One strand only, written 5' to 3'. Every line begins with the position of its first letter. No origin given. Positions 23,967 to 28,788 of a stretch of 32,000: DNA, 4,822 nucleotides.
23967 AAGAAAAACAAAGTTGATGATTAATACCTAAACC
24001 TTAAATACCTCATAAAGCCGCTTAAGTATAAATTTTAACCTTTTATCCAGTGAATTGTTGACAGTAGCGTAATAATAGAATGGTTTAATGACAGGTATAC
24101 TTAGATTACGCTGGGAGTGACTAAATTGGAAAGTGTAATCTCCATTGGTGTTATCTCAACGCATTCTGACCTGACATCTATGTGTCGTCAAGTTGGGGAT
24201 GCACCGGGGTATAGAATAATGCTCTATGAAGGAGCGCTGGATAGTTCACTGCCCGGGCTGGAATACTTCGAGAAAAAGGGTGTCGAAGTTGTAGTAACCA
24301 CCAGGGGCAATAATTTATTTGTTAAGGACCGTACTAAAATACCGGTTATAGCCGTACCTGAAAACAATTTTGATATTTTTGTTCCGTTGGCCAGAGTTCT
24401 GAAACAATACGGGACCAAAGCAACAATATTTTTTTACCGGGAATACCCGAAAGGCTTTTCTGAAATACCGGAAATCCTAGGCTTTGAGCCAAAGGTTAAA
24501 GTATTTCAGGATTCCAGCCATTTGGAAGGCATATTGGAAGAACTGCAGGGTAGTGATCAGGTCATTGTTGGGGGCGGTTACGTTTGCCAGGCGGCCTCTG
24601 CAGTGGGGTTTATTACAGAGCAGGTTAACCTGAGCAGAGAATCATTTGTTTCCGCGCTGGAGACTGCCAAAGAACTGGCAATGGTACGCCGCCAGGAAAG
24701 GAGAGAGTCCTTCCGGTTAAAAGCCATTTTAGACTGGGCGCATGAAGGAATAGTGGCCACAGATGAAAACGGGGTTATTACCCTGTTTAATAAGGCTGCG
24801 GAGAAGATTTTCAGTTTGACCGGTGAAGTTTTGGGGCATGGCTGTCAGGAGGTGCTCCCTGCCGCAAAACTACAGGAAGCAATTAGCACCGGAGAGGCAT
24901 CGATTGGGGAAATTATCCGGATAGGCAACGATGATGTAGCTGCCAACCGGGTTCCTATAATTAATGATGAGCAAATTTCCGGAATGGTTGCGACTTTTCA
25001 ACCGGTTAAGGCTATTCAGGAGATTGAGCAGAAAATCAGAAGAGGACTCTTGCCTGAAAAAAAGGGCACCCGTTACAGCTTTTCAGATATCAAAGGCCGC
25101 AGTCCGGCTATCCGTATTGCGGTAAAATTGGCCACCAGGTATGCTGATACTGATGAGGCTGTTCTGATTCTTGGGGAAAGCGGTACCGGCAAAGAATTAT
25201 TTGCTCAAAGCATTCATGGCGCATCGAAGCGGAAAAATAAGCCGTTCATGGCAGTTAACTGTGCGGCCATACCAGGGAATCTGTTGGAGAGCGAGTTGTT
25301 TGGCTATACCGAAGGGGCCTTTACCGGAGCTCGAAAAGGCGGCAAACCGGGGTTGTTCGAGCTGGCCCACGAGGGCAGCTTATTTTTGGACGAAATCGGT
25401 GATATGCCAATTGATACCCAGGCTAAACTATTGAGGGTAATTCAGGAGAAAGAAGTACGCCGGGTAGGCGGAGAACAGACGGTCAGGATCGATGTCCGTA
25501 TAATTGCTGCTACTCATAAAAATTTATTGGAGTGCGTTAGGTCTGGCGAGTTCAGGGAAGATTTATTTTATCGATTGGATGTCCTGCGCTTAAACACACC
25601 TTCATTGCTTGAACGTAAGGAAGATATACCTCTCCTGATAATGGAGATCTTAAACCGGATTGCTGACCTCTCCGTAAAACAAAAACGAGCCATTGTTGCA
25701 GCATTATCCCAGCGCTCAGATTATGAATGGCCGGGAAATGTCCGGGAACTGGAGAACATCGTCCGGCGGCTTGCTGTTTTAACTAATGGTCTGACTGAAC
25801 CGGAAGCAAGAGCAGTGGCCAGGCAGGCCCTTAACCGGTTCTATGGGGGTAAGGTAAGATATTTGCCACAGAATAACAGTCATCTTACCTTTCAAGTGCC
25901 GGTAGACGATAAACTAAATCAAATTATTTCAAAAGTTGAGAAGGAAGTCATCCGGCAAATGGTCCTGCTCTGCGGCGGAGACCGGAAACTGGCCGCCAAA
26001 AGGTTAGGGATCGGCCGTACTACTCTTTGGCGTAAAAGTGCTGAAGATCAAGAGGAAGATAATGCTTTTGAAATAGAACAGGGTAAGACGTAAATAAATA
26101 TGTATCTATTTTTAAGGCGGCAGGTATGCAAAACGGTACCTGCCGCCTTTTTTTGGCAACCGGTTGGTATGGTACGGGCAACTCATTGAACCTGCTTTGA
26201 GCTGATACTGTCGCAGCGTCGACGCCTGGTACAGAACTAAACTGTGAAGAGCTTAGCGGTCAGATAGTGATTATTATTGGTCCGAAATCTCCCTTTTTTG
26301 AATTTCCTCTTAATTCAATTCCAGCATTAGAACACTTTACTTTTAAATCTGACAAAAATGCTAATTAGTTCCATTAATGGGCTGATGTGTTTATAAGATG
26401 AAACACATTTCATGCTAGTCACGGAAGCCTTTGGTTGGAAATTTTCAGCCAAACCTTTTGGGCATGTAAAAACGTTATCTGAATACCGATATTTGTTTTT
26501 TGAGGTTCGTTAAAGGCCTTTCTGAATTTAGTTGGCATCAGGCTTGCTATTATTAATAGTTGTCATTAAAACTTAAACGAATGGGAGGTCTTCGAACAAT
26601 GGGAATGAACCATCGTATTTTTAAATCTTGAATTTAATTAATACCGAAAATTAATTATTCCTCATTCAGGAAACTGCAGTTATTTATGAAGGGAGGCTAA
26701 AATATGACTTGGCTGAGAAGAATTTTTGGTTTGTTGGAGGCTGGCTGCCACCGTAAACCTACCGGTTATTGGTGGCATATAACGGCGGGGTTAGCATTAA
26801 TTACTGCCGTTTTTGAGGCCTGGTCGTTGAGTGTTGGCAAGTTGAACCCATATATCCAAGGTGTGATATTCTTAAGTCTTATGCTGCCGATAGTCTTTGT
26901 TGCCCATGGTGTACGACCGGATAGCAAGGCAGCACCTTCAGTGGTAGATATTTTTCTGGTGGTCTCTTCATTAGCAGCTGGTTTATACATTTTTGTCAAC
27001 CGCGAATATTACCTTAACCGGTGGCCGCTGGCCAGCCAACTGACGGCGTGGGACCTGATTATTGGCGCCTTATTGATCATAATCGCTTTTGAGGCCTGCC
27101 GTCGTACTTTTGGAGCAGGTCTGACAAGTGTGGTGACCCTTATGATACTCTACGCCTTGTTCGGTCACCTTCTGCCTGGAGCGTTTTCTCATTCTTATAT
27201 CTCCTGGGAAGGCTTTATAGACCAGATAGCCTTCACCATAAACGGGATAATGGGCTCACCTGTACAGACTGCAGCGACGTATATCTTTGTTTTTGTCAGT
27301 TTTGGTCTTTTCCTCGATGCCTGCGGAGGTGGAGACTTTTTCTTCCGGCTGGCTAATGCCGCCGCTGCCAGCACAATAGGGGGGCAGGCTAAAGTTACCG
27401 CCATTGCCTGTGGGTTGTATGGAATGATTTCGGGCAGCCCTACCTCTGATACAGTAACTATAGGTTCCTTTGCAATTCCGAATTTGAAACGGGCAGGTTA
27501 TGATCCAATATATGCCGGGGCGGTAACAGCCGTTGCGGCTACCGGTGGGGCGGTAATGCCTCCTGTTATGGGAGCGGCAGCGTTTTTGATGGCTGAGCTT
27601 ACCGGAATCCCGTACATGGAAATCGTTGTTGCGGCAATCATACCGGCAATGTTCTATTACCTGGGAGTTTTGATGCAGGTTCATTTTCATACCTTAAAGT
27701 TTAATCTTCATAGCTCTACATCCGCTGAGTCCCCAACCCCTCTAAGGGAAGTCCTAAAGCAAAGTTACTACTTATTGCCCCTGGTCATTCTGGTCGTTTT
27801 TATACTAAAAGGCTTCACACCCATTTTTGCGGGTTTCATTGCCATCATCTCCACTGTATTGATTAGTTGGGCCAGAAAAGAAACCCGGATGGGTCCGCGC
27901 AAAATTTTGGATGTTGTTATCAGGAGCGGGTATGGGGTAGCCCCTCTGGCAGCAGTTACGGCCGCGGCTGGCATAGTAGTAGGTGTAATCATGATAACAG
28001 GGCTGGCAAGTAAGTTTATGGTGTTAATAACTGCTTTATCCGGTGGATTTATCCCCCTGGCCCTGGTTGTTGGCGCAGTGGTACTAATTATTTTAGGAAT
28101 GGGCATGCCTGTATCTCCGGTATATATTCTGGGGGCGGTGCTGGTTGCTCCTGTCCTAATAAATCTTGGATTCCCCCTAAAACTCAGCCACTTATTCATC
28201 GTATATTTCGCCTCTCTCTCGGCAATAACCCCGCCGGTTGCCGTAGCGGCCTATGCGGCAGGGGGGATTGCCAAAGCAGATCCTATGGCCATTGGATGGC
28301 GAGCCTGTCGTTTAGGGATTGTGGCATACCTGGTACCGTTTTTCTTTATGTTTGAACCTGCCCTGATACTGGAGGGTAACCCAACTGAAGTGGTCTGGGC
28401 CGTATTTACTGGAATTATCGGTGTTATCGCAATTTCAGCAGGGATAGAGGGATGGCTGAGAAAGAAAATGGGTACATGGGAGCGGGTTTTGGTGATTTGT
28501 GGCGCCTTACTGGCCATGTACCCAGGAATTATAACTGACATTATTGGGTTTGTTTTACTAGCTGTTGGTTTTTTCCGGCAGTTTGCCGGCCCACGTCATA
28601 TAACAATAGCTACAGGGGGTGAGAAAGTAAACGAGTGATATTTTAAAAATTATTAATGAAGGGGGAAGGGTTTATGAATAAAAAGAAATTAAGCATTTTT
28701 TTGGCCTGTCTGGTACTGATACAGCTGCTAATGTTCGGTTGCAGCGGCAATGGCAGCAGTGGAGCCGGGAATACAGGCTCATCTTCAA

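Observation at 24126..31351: Module 2: sigma54 activator with PrpR_N-type sensor driving a TAXI-TRAP transporter fused to a 534-aa UbiD paralogue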

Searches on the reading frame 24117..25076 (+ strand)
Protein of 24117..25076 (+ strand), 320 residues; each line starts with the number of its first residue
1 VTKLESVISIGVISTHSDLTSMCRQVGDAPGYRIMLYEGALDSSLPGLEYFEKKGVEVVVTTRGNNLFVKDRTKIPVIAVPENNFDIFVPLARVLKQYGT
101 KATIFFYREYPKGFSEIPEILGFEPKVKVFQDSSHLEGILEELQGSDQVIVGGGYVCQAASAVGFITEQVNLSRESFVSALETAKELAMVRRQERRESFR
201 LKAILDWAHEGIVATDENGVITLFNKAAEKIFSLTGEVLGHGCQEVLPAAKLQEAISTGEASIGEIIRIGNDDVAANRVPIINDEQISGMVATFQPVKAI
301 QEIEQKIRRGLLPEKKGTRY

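Call 63: find_homologous_proteins(query=window:24117-25076:+, max_evalue=1e-10)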
Query window:24117-25076:+ (320 aa): 4 proteins with E <= 1e-10 among 2938 candidates.
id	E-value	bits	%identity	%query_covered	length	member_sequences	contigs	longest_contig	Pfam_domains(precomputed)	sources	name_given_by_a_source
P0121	1.2e-118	414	59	98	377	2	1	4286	PF13426.14,PF13188.14,PF00158.33,PF06506.17,PF00989.32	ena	-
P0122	2.8e-111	390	57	98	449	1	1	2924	PF13188.14,PF00158.33,PF06506.17,PF00989.32,PF14532.13,PF07728.21,PF01078.28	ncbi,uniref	ncbi:sigma 54-interacting transcriptional regulator, partial [Pelotomaculum isophthalicicum]|uniref:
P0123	1.0e-29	122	40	51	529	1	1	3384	PF13426.14,PF13188.14,PF00158.33,PF07724.21,PF06506.17,PF25601.2,PF02954.26,PF00989.32,PF14532.13,PF01078.28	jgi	-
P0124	1.8e-28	118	36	60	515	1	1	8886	PF13426.14,PF13188.14,PF00158.33,PF06506.17,PF25601.2,PF02954.26,PF18024.8,PF08448.17,PF00989.32,PF14532.13,PF07728.21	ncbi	-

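Call 64: find_encoding_contigs(protein=P0122, flank=10000, max_places=3)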
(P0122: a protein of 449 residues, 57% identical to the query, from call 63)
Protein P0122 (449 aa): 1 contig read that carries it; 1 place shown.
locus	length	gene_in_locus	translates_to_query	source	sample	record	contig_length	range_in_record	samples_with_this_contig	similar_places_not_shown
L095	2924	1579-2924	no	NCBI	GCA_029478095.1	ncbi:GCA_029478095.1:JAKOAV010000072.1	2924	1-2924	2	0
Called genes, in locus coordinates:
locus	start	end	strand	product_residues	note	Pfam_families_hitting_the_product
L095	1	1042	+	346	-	PF03600:CitMHS, PF07158:MatC_N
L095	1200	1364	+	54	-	-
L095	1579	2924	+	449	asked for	PF06506:PrpR_N, PF00989:PAS, PF13188:PAS_8 (faint), PF00158:Sigma54_activat, PF01078:Mg_chelatase (faint), PF14532:Sigma54_activ_2, PF07728:AAA_5 (weak)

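Call 65: find_encoding_contigs(protein=P0121, flank=10000, max_places=3)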
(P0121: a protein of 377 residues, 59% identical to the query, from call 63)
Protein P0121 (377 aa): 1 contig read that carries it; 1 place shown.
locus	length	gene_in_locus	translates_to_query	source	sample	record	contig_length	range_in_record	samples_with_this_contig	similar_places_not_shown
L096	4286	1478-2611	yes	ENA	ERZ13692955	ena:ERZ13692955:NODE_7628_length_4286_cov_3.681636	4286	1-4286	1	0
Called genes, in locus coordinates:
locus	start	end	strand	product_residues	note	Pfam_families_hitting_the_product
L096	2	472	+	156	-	?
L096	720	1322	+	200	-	PF02441:Flavoprotein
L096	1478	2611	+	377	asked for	PF06506:PrpR_N, PF00989:PAS, PF13188:PAS_8 (faint), PF13426:PAS_9, PF00158:Sigma54_activat (weak)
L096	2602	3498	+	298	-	PF00158:Sigma54_activat, PF14532:Sigma54_activ_2 (weak), PF25601:AAA_lid_14, PF02954:HTH_8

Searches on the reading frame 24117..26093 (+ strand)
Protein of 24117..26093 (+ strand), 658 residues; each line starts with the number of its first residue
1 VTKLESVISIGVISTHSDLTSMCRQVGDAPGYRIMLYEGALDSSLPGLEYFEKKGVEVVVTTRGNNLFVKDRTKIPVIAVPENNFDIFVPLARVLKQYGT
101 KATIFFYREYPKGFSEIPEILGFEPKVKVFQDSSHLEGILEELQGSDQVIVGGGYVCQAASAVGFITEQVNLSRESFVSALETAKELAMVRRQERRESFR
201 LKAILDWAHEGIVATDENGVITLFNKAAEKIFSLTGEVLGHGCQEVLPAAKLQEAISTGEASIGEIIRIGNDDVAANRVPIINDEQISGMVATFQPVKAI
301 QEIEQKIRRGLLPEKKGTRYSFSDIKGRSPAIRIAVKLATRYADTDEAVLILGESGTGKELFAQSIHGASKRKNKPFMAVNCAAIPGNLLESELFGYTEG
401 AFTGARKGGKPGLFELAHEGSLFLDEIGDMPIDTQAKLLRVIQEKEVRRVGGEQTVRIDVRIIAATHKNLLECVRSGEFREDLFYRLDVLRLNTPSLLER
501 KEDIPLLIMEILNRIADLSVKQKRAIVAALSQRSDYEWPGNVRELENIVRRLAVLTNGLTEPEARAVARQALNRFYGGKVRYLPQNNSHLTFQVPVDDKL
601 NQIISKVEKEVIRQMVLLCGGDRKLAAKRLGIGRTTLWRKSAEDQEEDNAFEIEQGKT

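Call 3: search_protein_families(library=pfam, proteins=[window:24117-26093:+])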
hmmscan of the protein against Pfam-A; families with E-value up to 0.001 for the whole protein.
window:24117-26093:+ (658 aa): 10 families
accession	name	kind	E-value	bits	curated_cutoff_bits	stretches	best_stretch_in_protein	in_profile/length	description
PF00158.32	Sigma54_activat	-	5.3e-70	234.9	20.2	1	326-492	2-167/168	Sigma-54 interaction domain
PF06506.16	PrpR_N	-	8.4e-20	71.5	29.1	1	33-194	6-167/167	Propionate catabolism activator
PF14532.12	Sigma54_activ_2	-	3.6e-16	60.1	25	1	343-497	18-138/138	Sigma-54 interaction domain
PF25601.1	AAA_lid_14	-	4e-14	52.6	27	1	499-558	2-62/87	AAA+ ATPase lid domain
PF02954.25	HTH_8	-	1.2e-09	38.1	22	1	605-640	3-38/42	Bacterial regulatory protein, Fis family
PF01078.27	Mg_chelatase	-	1.1e-06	28.7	20.3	1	322-474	2-162/207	Magnesium chelatase, subunit ChlI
PF00989.32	PAS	-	1.5e-06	28.7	22.6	1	201-237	3-39/113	PAS fold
PF07728.20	AAA_5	-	1.6e-06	28.6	22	1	349-468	2-123/139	AAA domain (dynein-related subfamily)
PF13188.13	PAS_8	-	2.8e-05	24.3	21.8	1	200-245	2-49/65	PAS domain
PF13426.13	PAS_9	-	3.3e-05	24.5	27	1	210-294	2-98/103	PAS domain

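Call 4: search_protein_families(library=ncbifam, proteins=[window:24117-26093:+])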
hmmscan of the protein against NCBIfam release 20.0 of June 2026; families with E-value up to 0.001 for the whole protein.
window:24117-26093:+ (658 aa): 35 families (the best 25 are shown)
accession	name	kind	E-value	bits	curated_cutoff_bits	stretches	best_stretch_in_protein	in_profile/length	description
NF041552.1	TF_PrdR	equivalog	4.7e-120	401.6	795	1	197-640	132-572/577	sigma-54 dependent transcriptional regulator PrdR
TIGR02329.1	propionate_PrpR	equivalog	2.1e-112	376.4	499.2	1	55-640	54-523/526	propionate catabolism operon regulatory protein PrpR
NF011953.0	PRK15424.1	equivalog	2.3e-104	349.9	703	2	315-645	211-535/538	propionate catabolism operon regulatory protein PrpR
TIGR01817.1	nifA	equivalog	2e-94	317.3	528.85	1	301-558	174-430/534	nif-specific transcriptional activator NifA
TIGR01818.1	ntrC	equivalog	3e-94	316.4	558.6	1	313-641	124-460/463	nitrogen regulation protein NR(I)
NF038308.1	RNA_repair_RtcR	equivalog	1.7e-87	294.4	650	1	312-639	169-506/530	RNA repair transcriptional activator RtcR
NF003451.0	PRK05022.1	equivalog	7e-86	289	476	1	296-639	161-503/512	nitric oxide reductase transcriptional regulator NorR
TIGR02915.1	PEP_resp_reg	equivalog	2.3e-84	283.8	502.6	1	300-638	119-436/445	PEP-CTERM-box response regulator transcription factor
NF008469.0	PRK11361.1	equivalog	9.7e-84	281.7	714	1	300-641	122-451/461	acetoacetate metabolism transcriptional regulator AtoC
NF050807.1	TransRegFlbDCaul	equivalog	2.4e-82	277.2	750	1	328-647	123-441/454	sigma-54-dependent transcriptional regulator FlbD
NF008085.0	PRK10820.1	equivalog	1.9e-78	264.4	576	1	195-640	76-506/520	transcriptional regulator TyrR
NF049963.1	RespRegFlgRCampy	domain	2.3e-78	264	750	1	294-557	109-368/429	fla regulon two-component system response regulator FlgR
NF011958.0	PRK15429.1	equivalog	5.1e-75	253.4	830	1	320-638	376-678/692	formate hydrogenlyase transcriptional activator FlhA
NF007689.0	PRK10365.1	equivalog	7e-75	252.5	760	1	324-640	140-438/441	sigma-54-dependent response regulator transcription factor ZraR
NF011695.0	PRK15115.1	equivalog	7e-75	252.5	763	1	324-573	136-383/445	two-component system response regulator GlrR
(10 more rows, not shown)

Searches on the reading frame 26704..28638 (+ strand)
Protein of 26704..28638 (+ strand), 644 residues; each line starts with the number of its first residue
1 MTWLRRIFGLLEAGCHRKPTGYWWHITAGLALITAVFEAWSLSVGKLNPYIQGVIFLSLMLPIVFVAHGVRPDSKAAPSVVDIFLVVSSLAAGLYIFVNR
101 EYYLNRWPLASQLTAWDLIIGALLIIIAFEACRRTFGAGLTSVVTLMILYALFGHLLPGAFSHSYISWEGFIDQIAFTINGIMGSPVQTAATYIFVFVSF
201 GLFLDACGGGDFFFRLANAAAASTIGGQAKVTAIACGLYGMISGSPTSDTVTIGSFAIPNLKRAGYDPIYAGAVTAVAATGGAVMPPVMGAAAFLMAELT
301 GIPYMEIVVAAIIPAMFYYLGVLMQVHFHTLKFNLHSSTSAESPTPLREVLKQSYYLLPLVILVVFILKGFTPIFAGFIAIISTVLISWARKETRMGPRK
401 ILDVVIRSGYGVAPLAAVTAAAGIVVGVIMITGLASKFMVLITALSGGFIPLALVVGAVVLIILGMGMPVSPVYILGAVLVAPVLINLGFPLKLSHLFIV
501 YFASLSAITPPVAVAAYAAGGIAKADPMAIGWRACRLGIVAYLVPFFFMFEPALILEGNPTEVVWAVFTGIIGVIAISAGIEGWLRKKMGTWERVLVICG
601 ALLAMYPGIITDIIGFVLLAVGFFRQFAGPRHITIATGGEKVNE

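Call 3: search_protein_families(library=pfam, proteins=[window:26704-28638:+])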
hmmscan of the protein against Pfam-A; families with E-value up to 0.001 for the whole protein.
window:26704-28638:+ (644 aa): 2 families
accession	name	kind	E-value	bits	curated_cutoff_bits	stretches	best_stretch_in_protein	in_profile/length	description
PF06808.19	DctM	-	1.2e-75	255.4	23.8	1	123-556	1-406/413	Tripartite ATP-independent periplasmic transporter, DctM component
PF11874.13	DUF3394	-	0.00033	20.8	28.2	0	564-614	2-52/181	Domain of unknown function (DUF3394)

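Call 4: search_protein_families(library=ncbifam, proteins=[window:26704-28638:+])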
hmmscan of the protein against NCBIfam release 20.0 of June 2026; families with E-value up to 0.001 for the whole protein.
window:26704-28638:+ (644 aa): 3 families
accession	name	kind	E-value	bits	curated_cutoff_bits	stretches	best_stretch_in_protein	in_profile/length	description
TIGR02123.1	TRAP_fused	subfamily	1.6e-170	568.8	320.65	1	26-626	4-608/615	TRAP transporter fused permease subunit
TIGR00786.1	dctM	subfamily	2.1e-21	76.2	268.45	1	194-526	43-372/405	TRAP transporter large permease subunit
NF011634.1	PRK15060.1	equivalog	4.4e-07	29.3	800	1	194-556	59-418/425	2,3-diketo-L-gulonate TRAP transporter large permease YiaN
